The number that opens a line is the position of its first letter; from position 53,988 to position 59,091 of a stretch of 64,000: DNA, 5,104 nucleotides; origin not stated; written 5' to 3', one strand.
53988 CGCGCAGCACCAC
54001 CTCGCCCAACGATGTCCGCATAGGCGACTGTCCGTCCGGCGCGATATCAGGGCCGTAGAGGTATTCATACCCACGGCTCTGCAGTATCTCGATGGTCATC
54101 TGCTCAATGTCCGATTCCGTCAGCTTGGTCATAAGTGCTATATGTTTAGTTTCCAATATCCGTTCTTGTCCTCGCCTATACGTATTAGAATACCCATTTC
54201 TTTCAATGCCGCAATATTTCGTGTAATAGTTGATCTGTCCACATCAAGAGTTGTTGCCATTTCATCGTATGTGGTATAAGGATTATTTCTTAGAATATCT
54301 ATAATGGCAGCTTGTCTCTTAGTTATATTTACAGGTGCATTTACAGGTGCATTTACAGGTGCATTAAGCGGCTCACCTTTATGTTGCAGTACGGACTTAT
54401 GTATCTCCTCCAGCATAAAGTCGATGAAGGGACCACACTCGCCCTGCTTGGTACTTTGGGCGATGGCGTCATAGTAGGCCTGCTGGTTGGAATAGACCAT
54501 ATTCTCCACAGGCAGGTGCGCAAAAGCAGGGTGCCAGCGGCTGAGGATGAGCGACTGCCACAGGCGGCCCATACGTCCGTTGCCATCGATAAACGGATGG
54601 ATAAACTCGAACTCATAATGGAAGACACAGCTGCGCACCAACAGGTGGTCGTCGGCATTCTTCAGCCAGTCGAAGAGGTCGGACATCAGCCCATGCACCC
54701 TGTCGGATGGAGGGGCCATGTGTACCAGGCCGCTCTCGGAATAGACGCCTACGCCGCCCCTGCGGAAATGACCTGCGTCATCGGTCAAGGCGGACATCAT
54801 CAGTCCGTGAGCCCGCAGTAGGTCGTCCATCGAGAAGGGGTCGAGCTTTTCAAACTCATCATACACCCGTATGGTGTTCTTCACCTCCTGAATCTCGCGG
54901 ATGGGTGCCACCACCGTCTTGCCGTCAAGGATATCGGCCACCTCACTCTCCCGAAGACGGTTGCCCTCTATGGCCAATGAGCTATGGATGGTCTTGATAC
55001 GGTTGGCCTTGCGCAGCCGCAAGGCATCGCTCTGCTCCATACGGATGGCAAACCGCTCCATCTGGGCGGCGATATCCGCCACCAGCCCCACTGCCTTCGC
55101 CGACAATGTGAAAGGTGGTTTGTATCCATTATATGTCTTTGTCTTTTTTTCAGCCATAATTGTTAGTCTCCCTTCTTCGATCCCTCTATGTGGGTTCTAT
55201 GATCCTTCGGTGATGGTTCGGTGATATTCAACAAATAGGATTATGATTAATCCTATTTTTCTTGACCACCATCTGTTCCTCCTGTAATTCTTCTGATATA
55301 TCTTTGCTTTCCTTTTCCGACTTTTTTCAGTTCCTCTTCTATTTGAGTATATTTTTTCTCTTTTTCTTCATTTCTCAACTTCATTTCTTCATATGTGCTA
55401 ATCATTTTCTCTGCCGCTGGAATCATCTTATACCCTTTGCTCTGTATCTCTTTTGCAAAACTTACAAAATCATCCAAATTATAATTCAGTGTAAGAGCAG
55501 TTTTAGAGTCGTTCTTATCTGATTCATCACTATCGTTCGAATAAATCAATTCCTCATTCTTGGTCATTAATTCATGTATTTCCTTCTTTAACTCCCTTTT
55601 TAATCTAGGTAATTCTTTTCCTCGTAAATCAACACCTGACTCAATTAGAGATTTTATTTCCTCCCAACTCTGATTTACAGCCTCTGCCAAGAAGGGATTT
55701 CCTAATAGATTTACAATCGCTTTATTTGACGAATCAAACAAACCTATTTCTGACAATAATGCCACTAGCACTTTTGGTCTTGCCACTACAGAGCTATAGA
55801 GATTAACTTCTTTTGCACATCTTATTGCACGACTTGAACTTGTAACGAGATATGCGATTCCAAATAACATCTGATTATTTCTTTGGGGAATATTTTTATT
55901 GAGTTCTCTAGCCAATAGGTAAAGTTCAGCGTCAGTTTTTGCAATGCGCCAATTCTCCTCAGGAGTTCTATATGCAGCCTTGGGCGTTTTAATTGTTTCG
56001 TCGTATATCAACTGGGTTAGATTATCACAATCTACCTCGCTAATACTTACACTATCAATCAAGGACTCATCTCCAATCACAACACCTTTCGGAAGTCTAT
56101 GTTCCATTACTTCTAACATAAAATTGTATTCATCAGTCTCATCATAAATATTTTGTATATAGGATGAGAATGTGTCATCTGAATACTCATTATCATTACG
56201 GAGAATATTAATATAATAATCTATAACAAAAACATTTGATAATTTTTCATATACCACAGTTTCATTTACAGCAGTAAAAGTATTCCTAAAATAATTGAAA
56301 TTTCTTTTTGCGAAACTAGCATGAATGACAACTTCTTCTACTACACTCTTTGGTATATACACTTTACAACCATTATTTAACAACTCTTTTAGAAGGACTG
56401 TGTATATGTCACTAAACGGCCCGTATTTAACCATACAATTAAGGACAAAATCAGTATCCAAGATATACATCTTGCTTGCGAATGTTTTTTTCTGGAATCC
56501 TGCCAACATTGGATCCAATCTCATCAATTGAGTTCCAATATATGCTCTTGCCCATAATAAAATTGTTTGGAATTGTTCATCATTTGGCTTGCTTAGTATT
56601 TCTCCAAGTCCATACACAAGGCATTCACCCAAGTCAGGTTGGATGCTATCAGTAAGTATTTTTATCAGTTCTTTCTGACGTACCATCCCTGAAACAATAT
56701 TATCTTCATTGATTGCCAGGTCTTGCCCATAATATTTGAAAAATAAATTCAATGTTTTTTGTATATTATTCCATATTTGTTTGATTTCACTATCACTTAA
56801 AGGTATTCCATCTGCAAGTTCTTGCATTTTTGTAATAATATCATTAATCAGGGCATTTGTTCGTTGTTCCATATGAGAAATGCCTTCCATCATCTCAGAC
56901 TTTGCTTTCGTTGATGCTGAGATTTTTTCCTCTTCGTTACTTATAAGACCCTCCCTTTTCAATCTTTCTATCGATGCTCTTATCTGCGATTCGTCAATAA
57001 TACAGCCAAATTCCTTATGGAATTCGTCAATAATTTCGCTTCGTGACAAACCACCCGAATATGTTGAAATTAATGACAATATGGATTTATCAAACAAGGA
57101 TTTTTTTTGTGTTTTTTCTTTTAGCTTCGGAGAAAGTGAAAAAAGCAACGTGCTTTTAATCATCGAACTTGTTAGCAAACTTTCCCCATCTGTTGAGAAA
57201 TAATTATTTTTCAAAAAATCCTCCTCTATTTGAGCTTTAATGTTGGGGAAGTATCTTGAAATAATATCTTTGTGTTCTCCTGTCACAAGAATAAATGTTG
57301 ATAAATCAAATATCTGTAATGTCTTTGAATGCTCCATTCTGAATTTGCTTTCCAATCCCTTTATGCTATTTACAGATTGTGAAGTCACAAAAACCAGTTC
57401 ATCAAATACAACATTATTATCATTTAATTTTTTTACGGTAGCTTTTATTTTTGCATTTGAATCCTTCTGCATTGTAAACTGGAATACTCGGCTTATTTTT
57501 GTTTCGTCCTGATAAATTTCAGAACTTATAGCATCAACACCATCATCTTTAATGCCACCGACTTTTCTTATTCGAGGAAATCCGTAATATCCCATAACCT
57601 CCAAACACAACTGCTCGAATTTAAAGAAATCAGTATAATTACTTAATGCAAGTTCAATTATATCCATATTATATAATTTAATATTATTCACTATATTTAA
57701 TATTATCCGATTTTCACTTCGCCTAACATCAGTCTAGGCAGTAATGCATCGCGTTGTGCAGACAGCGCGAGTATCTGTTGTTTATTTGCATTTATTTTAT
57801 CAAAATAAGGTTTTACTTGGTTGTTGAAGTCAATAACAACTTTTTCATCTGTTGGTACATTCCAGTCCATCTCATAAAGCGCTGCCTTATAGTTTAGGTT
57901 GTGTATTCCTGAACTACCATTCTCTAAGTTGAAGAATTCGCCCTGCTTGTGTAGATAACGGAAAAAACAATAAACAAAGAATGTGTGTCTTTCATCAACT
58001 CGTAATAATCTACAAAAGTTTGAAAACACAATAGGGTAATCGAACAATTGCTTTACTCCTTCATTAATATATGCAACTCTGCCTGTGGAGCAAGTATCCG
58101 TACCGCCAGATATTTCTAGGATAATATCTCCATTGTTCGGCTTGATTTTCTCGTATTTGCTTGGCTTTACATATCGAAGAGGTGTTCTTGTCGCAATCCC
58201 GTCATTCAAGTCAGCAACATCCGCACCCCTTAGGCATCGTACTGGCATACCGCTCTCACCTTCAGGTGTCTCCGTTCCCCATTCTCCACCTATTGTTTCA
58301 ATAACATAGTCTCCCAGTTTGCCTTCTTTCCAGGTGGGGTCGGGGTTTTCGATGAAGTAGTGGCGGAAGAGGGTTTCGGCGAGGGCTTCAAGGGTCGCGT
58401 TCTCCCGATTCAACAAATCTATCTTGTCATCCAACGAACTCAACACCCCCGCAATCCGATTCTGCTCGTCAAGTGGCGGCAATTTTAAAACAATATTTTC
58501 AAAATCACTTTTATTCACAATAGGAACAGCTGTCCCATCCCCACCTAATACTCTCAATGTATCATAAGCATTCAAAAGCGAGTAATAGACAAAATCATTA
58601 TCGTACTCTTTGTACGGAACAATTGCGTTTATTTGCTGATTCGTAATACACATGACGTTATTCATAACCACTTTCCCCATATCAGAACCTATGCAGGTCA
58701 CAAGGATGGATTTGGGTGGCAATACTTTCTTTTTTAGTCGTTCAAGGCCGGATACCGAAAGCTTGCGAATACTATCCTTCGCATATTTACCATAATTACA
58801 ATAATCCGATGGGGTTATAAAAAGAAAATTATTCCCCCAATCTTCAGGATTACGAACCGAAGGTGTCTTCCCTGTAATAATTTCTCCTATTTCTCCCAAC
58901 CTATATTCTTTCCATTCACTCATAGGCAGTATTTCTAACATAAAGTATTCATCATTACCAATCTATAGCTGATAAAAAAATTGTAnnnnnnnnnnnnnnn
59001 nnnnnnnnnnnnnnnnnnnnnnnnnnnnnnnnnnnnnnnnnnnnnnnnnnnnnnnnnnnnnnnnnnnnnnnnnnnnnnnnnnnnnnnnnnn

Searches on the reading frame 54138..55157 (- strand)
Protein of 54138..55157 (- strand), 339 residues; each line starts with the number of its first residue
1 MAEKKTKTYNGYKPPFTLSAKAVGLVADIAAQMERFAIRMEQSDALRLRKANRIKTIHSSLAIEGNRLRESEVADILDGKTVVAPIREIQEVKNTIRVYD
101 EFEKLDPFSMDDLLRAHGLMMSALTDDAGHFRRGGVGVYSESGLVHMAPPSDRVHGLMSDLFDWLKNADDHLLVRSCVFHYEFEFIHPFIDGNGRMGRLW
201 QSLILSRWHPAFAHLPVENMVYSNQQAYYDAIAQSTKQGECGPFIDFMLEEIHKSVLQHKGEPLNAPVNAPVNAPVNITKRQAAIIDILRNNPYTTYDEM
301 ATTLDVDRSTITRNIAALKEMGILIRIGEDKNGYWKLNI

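Call 3: search_protein_families(library=pfam, proteins=[window:54138-55157:-], max_evalue=1)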
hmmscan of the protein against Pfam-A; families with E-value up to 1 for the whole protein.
window:54138-55157:- (339 aa): 21 families
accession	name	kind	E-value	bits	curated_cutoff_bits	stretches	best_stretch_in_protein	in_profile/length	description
PF02661.23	Fic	-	1.1e-20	74.7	24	1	107-205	1-93/93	Fic/DOC family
PF08279.18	HTH_11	-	1.9e-08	34.5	25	1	281-327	1-46/55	HTH domain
PF13412.12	HTH_24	-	9e-07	28.8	21.9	1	284-324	7-47/48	Winged helix-turn-helix DNA-binding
PF25213.1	HVO_A0261_N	-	3e-05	24.2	35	1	280-327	11-57/86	HVO_A0261 N-terminal domain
PF01047.28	MarR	-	7.3e-05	23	24.6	1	278-326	1-49/59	MarR family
PF12802.13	MarR_2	-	0.00031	21.3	27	1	277-329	2-55/61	MarR family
PF08220.18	HTH_DeoR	-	0.00068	19.8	21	1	281-327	1-47/57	DeoR-like helix-turn-helix domain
PF25212.1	HVO_A0114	-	0.0037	17.5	27.6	1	278-326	20-68/84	HVO_A0114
PF13730.12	HTH_36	-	0.0062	16.7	25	1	292-324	23-55/55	Helix-turn-helix domain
PF01022.26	HTH_5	-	0.0087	16.4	22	1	282-324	4-45/47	Bacterial regulatory protein, arsR family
PF12840.13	HTH_20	-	0.011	16.2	27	1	285-324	9-48/51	Helix-turn-helix domain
PF13545.12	HTH_Crp_2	-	0.021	15.2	27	1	295-325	23-53/70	Crp-like helix-turn-helix domain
PF21248.3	SoFic-like_C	-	0.028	15.1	27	1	285-326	21-62/76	Protein adenylyltransferase SoFic-like, C-terminal domain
PF08280.17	HTH_Mga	-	0.032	14.7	23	1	280-320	5-45/59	M protein trans-acting positive regulator (MGA) HTH domain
PF13463.12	HTH_27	-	0.035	14.8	22.2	1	279-332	2-56/68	Winged helix DNA-binding domain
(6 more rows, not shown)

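Call 4: search_protein_families(library=padloc, proteins=[window:54138-55157:-], max_evalue=1)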
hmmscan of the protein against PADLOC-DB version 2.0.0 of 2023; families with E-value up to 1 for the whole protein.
window:54138-55157:- (339 aa): 26 families (the best 25 are shown)
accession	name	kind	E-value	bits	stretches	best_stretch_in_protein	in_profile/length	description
PDLC03963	SoFic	-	2.4e-47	160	1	48-331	52-345/361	-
PDLC04836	PDC-S04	-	4e-17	60.2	1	39-249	12-224/244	-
PDLC04837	PDC-S04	-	5.9e-16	56.5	1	52-248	25-220/234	-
PDLC04840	PDC-S04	-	5.4e-14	50.5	1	54-199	13-168/227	-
PDLC04966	PDC-S24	-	1.9e-13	48.1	1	106-235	230-368/497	-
PDLC04839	PDC-S04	-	8.8e-12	43.1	1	95-237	46-188/205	-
PDLC01457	WYL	-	1e-07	29.8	1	280-336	4-58/229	"CAS-I,CAS-II,CAS-III,CAS-IV,CAS-V,CAS-VI; associated_signaling"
PDLC01850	CARF3--CARF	-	4e-07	28.1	1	276-331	141-196/209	-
PDLC01434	CasR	-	4.4e-07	28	1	268-331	117-178/191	"CAS-I,CAS-II,CAS-III,CAS-IV,CAS-V,CAS-VI; associated_signaling"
PDLC01268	CasR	-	8.7e-06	23.8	1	268-329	113-169/179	"CAS-I,CAS-II,CAS-III,CAS-IV,CAS-V,CAS-VI; associated_signaling"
PDLC04838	PDC-S04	-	1.2e-05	23.3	1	105-226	60-185/209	-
PDLC01858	CARF3--CARF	-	7.3e-05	20.8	1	254-335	116-195/204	-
PDLC01852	CARF3--CARF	-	7.5e-05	20.7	1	277-324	140-187/208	-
PDLC01044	Csa3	-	8.4e-05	20.5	1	276-326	132-181/194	Type I-A associated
PDLC04841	PDC-S04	-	0.00018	19.3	1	181-209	204-232/292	-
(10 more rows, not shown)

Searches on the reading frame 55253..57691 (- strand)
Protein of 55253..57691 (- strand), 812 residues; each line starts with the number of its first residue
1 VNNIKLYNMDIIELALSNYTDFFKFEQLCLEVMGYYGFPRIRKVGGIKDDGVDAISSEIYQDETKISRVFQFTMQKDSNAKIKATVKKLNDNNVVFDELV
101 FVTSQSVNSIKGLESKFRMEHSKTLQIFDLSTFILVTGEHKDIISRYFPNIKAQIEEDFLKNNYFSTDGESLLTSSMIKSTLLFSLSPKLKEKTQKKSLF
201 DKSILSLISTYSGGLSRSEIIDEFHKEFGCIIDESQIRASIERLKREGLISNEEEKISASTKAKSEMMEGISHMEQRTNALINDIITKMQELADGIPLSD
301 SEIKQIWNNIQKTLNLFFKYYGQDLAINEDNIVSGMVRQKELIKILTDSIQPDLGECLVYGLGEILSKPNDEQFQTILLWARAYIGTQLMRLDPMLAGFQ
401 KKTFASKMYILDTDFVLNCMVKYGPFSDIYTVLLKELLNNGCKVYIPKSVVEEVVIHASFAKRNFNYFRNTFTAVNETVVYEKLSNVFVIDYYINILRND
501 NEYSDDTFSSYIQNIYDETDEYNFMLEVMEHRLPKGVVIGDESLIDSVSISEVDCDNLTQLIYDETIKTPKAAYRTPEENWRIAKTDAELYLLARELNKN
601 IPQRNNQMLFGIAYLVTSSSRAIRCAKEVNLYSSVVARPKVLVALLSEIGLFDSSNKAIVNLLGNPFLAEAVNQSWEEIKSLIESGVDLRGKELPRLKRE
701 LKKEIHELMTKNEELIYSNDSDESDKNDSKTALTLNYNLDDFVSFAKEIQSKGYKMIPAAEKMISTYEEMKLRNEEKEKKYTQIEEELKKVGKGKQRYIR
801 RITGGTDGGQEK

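Call 3: search_protein_families(library=pfam, proteins=[window:55253-57691:-], max_evalue=1)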
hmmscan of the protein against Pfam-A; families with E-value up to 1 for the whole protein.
window:55253-57691:- (812 aa): 8 families
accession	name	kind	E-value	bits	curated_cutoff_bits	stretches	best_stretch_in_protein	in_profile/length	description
PF21100.3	MCM_C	-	0.0022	18.2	27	1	204-254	10-57/64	MCM protein C-terminal winged helix-turn-helix domain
PF22122.2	InlK_D2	-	0.0026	18.5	26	1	508-579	24-95/112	Internalin K domain D2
PF07848.18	PaaX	-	0.0039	17.8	24.8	1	218-255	24-58/70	PaaX-like protein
PF04471.18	Mrr_cat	-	0.028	15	21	1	23-71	7-53/115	Restriction endonuclease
PF05130.17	FlgN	-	0.037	14.9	30.5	1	244-315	26-102/147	FlgN protein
PF17727.6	CtsR_C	-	0.083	13.6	23.8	1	218-257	3-42/72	CtsR C-terminal dimerization domain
PF23854.1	DUF7217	-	0.11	12.6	29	1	250-336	139-224/238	Domain of unknown function (DUF7217)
PF02059.20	IL3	-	0.17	12.4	25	1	694-754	14-73/117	Interleukin-3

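Call 4: search_protein_families(library=padloc, proteins=[window:55253-57691:-], max_evalue=1)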
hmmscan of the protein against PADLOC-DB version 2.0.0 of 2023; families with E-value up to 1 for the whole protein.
window:55253-57691:- (812 aa): 1 family
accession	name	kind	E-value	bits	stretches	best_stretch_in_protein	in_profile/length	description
PDLC02416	Aga_REase-TIR-PNTD1-PNTD2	-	0.0035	14.1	1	22-108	10-92/572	Class I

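Call 5: search_protein_families(library=ncbifam, proteins=[window:55253-57691:-], max_evalue=1)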
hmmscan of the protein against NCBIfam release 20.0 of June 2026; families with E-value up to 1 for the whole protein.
window:55253-57691:- (812 aa): 3 families
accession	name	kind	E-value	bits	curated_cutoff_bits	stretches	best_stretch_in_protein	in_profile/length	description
NF050184.1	VpaChn25_0724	subfamily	0.063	13.4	65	1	204-255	7-58/88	VpaChn25_0724 family phage protein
NF006002.0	PRK08132.1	subfamily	0.11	10.8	416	1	441-524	198-282/552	FAD-dependent oxidoreductase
NF046118.1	T4SS_BAB2_0123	subfamily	0.25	11.6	100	1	255-288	72-105/145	BAB2_0123 family type IV secretion system effector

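Call 29: find_homologous_proteins(query=window:55253-57691:-, max_evalue=0.001)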
Query window:55253-57691:- (812 aa): 55 proteins with E <= 0.001 among 8000 candidates.
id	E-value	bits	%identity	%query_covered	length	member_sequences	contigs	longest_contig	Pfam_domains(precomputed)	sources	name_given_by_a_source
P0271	0.0e+0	1758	100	99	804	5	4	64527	-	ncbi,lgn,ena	-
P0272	0.0e+0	1615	91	99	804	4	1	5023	-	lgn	-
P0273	0.0e+0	1304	73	98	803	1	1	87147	-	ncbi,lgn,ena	-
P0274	0.0e+0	1295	72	98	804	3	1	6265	-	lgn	-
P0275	0.0e+0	1275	71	98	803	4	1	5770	-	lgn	-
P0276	0.0e+0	1093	62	98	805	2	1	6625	-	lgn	-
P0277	0.0e+0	1079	62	98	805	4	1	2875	-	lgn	-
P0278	0.0e+0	1067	62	98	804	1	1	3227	-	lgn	-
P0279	0.0e+0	1065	62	98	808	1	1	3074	-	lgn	-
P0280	0.0e+0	1063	61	98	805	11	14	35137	-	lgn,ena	-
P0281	0.0e+0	1058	61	98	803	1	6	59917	-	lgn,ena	-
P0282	0.0e+0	1057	62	98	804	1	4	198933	-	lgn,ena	-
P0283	0.0e+0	1056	61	98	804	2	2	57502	-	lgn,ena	-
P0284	0.0e+0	1053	61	98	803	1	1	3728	-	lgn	-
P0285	0.0e+0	1052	61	98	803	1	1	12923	-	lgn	-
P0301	3.3e-295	999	58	99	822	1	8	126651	-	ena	-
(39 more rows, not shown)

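Call 52: find_encoding_contigs(protein=P0273, flank=8000, max_places=3)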
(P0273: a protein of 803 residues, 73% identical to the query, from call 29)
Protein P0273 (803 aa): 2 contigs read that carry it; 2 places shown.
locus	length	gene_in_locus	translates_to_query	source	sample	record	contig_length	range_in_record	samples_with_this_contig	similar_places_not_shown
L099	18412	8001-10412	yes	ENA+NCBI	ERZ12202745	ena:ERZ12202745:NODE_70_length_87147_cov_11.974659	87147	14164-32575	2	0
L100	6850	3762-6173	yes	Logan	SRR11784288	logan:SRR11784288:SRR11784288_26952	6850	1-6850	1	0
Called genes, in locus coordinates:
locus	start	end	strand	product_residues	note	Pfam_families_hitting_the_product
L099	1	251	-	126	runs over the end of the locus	-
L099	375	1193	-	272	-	PF00902:TatC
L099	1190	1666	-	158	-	PF09719:C_GCAxxG_C_C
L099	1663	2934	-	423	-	PF03313:SDH_alpha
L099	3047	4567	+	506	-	PF12161:HsdM_N, PF02384:N6_Mtase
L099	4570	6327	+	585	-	PF04326:SLFN_AlbA_2, PF13749:HATPase_c_4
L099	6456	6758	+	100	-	-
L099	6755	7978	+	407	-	PF01420:Methylase_S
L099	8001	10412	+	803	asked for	-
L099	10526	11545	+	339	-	PF02661:Fic, PF08279:HTH_11 (weak)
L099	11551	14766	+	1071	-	PF04313:HSDR_N, PF04851:ResIII, PF18766:SWI2_SNF2, PF22679:T1R_D3-like, PF11867:T1RH-like_C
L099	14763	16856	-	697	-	PF00515:TPR_1 (faint), PF07719:TPR_2 (faint), PF13428:TPR_14 (faint), PF13414:TPR_11 (weak)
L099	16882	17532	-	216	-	PF02463:SMC_N, PF00005:ABC_tran, PF13304:AAA_21 (faint)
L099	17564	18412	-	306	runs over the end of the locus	PF00892:EamA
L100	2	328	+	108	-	?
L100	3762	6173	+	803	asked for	-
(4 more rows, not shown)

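Call 53: find_encoding_contigs(protein=P0282, flank=8000, max_places=4)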
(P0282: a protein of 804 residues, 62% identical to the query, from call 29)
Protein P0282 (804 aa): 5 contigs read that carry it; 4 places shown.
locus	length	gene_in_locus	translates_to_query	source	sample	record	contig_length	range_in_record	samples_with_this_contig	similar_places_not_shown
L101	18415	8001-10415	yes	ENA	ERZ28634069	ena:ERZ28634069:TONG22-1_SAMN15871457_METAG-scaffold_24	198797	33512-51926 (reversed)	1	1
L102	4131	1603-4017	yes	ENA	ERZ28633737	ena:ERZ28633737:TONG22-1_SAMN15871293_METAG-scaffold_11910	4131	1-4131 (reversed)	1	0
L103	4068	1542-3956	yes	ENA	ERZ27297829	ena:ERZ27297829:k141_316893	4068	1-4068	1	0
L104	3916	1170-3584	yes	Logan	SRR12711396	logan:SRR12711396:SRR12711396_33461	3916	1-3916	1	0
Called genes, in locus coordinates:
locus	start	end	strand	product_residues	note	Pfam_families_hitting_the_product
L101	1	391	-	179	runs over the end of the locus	-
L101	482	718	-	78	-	-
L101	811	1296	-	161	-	-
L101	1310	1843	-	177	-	PF20815:GIY_YIG_2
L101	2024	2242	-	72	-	-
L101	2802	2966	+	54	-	-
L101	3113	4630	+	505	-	PF12161:HsdM_N, PF02384:N6_Mtase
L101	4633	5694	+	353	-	PF17761:DUF1016_N, PF06250:YhcG_C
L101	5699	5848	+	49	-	-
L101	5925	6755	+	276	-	PF13365:Trypsin_2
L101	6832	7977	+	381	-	PF01420:Methylase_S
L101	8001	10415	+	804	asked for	-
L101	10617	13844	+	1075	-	PF04313:HSDR_N, PF04851:ResIII, PF18766:SWI2_SNF2, PF22679:T1R_D3-like, PF11867:T1RH-like_C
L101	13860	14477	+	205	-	PF00302:CAT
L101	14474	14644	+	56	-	-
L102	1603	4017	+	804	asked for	-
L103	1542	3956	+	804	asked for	-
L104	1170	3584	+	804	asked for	-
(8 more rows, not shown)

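Call 54: find_encoding_contigs(protein=P0301, flank=8000, max_places=4)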
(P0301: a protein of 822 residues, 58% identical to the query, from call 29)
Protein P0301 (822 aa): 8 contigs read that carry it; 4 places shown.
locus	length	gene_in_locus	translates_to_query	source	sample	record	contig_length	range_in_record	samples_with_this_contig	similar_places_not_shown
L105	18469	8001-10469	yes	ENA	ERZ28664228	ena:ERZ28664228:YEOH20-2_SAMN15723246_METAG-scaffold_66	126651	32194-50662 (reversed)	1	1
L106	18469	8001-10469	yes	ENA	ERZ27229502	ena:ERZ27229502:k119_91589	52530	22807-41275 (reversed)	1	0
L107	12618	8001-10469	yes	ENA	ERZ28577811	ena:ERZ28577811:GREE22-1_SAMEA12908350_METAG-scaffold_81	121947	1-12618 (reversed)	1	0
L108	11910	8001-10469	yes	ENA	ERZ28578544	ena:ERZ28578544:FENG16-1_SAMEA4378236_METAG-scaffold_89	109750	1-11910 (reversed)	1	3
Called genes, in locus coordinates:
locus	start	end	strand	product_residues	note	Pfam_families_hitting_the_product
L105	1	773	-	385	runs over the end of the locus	-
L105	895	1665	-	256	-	PF02384:N6_Mtase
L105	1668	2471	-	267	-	PF13497:DUF4121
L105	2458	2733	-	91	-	-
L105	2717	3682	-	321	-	-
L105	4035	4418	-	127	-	-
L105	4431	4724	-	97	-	PF13496:DUF4120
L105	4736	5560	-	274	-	-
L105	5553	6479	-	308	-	-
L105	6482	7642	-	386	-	-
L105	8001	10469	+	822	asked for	-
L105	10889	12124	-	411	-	PF17293:Arm-DNA-bind_5, PF13102:Phage_int_SAM_5, PF00589:Phage_integrase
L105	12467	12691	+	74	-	-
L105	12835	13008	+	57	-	-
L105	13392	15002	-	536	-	PF00324:AA_permease, PF13520:AA_permease_2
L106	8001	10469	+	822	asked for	-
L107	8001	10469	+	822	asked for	-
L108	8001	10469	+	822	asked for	-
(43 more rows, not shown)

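Call 85: search_protein_families(library=phrogs, proteins=[window:55253-57691:-], max_evalue=0.01)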
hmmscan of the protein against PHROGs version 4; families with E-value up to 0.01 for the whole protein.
window:55253-57691:- (812 aa): 0 families

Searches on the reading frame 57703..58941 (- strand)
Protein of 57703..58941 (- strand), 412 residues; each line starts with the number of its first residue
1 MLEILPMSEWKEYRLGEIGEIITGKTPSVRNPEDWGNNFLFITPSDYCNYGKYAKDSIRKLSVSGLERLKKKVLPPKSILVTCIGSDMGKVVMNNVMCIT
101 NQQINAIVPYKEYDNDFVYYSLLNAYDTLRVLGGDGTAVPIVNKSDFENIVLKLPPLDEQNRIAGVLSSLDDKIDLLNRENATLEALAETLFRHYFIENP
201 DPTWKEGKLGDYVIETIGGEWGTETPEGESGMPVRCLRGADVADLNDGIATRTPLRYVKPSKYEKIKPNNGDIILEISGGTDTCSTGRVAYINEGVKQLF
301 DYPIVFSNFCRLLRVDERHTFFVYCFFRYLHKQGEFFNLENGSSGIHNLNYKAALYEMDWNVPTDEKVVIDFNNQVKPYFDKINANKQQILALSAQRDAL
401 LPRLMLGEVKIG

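Call 3: search_protein_families(library=pfam, proteins=[window:57703-58941:-], max_evalue=1)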
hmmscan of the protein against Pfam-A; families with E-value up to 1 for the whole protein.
window:57703-58941:- (412 aa): 1 family
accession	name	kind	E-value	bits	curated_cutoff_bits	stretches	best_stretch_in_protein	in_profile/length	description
PF01420.25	Methylase_S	-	1.5e-33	116.8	22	2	7-185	1-167/168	Type I restriction modification DNA specificity domain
